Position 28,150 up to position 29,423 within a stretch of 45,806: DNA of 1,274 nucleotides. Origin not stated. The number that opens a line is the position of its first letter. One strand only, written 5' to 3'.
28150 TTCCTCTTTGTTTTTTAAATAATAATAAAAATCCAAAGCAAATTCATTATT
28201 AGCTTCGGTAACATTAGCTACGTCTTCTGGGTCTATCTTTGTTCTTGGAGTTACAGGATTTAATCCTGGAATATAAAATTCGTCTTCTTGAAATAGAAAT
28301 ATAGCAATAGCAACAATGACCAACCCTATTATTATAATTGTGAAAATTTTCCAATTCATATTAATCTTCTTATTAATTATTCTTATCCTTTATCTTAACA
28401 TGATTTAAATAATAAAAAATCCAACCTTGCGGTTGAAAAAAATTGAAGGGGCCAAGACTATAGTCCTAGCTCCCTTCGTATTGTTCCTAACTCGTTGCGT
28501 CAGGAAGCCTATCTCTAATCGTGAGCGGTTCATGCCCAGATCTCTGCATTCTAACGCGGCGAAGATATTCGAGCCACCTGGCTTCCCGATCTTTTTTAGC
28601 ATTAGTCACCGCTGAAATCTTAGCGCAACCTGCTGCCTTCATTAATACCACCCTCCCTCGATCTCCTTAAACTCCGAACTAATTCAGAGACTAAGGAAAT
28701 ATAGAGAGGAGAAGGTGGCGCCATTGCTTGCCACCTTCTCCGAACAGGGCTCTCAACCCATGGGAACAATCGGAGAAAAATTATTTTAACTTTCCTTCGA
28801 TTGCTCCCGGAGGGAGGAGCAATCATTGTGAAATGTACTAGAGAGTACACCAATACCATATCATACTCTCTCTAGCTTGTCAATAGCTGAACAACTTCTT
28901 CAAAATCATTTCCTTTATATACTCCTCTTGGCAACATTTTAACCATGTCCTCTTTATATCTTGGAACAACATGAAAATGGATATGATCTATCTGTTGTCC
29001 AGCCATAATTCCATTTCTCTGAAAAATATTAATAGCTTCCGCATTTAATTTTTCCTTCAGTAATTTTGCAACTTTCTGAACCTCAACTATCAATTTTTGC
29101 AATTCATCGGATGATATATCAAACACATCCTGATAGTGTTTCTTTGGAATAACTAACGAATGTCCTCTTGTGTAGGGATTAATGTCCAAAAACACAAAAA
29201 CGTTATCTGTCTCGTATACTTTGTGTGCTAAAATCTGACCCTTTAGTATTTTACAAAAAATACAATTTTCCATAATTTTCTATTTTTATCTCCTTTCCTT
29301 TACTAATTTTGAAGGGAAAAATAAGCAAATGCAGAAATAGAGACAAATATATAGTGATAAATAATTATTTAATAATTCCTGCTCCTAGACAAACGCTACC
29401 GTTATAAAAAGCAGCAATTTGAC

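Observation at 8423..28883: Four G+C-rich mini-cassettes with strong Shine-Dalgarno sites in an otherwise SD-less core genome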

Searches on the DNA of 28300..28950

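Call 21: search_rna_families(source=window, start=28300, end=28950, threshold=evalue, max_evalue=10, show_alignments=4)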
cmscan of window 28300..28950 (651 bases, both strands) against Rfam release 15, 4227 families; matches with E-value up to 10: 10.
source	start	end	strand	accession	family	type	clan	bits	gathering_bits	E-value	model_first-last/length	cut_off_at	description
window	28648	28715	-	RF00884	MIR815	Gene; miRNA;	-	20.4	63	0.32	1-81/81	no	MIR815 microRNA precursor family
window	28762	28808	-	RF04087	MIR5565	Gene; miRNA;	-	18.2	80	0.46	33-79/109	no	MIR5565 microRNA precursor family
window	28387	28523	-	RF02998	IS605-orfB-II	Gene; sRNA;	-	18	88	1.7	1-155/155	no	IS605-orfB-II RNA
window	28758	28811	-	RF04197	mir-9457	Gene; miRNA;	-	17.8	90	1.4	1-68/68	no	mir-9457 microRNA precursor family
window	28698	28834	-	RF02100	tfoR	Gene; sRNA;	-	15.8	70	0.4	1-101/101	no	Translational regulator of tfoXVC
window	28760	28812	+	RF04255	MIR8001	Gene; miRNA;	-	15.8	90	5.7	1-67/67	no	MIR8001 microRNA precursor family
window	28707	28742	-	RF03607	mir-9447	Gene; miRNA;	-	15.7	67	5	1-68/68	no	mir-9447 microRNA precursor family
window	28760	28808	-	RF04255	MIR8001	Gene; miRNA;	-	15.1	90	8.3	1-67/67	no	MIR8001 microRNA precursor family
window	28646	28716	-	RF03849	MIR1219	Gene; miRNA;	-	14.4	79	8.5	1-82/82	no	MIR1219 microRNA precursor family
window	28708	28741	-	RF00084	CsrC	Gene; sRNA;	CL00106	8.1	61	6.4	210-243/255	no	CsrC RNA family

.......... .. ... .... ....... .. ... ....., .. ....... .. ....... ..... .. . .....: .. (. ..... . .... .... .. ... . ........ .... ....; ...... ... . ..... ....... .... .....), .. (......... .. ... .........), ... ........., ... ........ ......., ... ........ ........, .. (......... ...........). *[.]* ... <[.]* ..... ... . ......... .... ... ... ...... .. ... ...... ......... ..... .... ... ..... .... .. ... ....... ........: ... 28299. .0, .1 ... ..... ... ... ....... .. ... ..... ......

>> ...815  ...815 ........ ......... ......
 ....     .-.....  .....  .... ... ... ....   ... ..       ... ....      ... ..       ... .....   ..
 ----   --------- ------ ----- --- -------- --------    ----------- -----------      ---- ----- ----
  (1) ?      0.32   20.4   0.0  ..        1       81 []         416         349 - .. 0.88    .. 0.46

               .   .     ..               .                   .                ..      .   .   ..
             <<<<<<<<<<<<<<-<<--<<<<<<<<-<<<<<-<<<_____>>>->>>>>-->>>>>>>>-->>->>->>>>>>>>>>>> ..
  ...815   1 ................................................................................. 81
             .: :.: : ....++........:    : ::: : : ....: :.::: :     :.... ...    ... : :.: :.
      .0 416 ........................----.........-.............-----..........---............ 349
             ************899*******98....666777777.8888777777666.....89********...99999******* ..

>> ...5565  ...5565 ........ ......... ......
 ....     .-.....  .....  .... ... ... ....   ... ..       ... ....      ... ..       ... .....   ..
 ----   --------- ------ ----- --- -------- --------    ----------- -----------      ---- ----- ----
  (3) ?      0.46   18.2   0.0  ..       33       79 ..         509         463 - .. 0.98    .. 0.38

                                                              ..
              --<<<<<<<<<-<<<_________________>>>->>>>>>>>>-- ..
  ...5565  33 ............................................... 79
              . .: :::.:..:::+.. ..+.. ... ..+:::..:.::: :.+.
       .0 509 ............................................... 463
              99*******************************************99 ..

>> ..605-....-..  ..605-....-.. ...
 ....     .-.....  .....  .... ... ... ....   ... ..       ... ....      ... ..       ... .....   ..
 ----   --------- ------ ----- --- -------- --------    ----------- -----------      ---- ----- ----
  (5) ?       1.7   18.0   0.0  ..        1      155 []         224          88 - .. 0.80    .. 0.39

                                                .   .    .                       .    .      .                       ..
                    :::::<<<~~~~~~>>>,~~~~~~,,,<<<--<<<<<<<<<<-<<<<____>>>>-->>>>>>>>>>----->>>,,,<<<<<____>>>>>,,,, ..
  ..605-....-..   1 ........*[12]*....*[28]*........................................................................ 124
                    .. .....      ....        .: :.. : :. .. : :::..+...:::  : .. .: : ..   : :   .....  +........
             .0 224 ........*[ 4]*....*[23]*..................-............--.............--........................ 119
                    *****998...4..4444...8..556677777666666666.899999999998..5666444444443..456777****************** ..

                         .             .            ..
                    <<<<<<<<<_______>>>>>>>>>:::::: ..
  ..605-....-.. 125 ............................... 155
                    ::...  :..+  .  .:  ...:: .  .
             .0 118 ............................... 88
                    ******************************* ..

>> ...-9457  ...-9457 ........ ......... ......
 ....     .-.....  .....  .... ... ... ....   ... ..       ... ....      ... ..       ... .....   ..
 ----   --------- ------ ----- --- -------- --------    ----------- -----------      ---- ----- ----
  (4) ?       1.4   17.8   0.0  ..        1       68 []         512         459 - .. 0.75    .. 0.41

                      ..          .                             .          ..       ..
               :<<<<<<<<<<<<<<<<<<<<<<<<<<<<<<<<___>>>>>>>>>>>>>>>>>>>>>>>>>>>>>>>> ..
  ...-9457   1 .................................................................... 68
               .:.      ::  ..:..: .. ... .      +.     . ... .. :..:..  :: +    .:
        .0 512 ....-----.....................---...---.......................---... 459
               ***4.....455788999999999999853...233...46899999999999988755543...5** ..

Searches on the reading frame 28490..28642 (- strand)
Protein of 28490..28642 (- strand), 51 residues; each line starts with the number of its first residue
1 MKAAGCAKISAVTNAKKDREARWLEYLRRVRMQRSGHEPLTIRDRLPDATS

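Call 13: search_protein_families(library=pfam, max_evalue=1, proteins=[window:28490-28642:-])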
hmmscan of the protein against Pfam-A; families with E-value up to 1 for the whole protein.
window:28490-28642:- (51 aa): 0 families

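Call 41: search_protein_representatives(protein=window:28490-28642:-)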
Query: 51 residues. Proteins with E-value up to 0.001 (for the whole library): 2; up to 1e-10: 0; up to 1e-30: 0. The best 2 are listed.
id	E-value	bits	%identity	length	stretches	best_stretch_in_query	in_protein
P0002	1.3e-05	40.5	59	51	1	1-46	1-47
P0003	8.8e-04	34.8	48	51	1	1-44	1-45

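Call 49: find_encoding_contigs(protein=P0002, flank=6000, max_places=4)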
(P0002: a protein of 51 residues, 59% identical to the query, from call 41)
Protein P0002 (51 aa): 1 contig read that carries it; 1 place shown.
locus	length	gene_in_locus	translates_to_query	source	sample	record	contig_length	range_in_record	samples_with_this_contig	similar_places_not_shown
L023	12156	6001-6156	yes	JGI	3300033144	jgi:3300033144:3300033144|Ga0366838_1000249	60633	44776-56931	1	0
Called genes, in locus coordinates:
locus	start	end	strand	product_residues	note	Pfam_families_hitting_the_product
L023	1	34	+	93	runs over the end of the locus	PF02001:DUF134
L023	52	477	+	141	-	-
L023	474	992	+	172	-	-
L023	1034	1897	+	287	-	PF00753:Lactamase_B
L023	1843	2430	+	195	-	PF00334:NDK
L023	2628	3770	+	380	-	PF00266:Aminotran_5, PF01041:DegT_DnrJ_EryC1, PF01212:Beta_elim_lyase, PF00282:Pyridoxal_deC (weak)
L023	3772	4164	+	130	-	PF01592:NifU_N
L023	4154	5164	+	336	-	PF00764:Arginosuc_synth, PF01171:ATP_bind_3, PF02540:NAD_synthase, PF03054:tRNA_Me_trans, PF06508:QueC (weak), PF20259:tRNA_Me_trans_M, PF20258:tRNA_Me_trans_C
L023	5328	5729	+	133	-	PF11969:DcpS_C, PF01230:HIT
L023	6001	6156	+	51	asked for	-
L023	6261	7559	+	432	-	PF00079:Serpin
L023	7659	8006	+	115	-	-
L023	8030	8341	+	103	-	-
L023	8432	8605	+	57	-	-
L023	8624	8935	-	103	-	-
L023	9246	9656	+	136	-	PF00164:Ribosom_S12_S23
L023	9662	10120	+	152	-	PF00177:Ribosomal_S7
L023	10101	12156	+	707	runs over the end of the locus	PF00009:GTP_EFTU, PF22042:EF-G_D2, PF03144:GTP_EFTU_D2, PF14492:EFG_III, PF16658:RF3_C (weak), PF03764:EFG_IV, PF00679:EFG_C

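Call 70: search_protein_families(library=pfam, max_evalue=0.01, proteins=[L023:7659-8003:+, L023:8030-8338:+, L023:8432-8602:+, L023:8627-8935:-])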
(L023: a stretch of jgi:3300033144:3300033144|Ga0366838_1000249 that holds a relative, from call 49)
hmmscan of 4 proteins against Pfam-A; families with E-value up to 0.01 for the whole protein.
L023:7659-8003:+ (115 aa): 0 families

L023:8030-8338:+ (103 aa): 0 families

L023:8432-8602:+ (57 aa): 1 family
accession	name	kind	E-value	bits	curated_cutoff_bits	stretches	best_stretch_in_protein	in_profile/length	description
PF02163.28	Peptidase_M50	-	0.00022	21.1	27.2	1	9-37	2-30/221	Peptidase family M50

L023:8627-8935:- (103 aa): 0 families

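Call 75: search_protein_families(library=padloc, max_evalue=1, proteins=[window:28490-28642:-])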
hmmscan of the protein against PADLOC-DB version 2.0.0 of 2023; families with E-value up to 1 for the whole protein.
window:28490-28642:- (51 aa): 0 families

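Call 76: search_protein_families(library=phrogs, max_evalue=1, proteins=[window:28490-28642:-])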
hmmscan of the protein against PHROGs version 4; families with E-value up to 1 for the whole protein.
window:28490-28642:- (51 aa): 1 family
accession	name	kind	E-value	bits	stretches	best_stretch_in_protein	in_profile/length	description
phrog_3058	-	unknown function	0.14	13.3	1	4-31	21-47/73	-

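Call 77: search_solved_structures(query=window:28490-28642:-, max_evalue=10)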
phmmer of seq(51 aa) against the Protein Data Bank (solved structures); distinct sequences matched with E-value up to 10: 0.

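Call 81: search_protein_families(library=pfam, max_evalue=10, proteins=[window:28490-28642:-])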
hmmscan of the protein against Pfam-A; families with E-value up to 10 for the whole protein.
seq(51 aa): 0 families

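Call 101: predict_structure(alignment_id=A11)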
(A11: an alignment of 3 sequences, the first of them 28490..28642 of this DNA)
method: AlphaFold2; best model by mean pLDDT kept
length: 51 residues; sequences in the alignment: 3
mean_pLDDT: 68.5   pTM: 0.35
mean pLDDT of the five models: 68.5, 65.0, 64.7, 62.0, 60.4
residues with pLDDT >= 90: 2; 70-90: 19; 50-70: 28; < 50: 2
segments of 3 or more residues with pLDDT < 50: none
pLDDT, mean of each block of 10 residues (from residue 1): 59 79 87 62 57 47
secondary structure, 60 per line:
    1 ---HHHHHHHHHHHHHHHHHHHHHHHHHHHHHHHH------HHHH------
elements in order: H4-35 H42-45

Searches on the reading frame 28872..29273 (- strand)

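Call 12: search_protein_families(library=ncbifam, max_evalue=0.01, proteins=[window:28872-29273:-])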
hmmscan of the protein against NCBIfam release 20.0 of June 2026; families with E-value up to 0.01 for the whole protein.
window:28872-29273:- (133 aa): 3 families
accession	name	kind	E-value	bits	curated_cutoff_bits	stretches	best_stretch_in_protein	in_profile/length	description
NF045834.1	M_plasma_HinT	exception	1.1e-22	80.8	130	1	5-105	1-101/102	histidine triad protein HinT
NF052622.1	ATPAdlTfActino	equivalog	6.5e-15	55.1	290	1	22-110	58-147/176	ATP adenylyltransferase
NF007965.0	PRK10687.1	equivalog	2.6e-11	43.7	206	1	2-104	3-106/119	purine nucleoside phosphoramidase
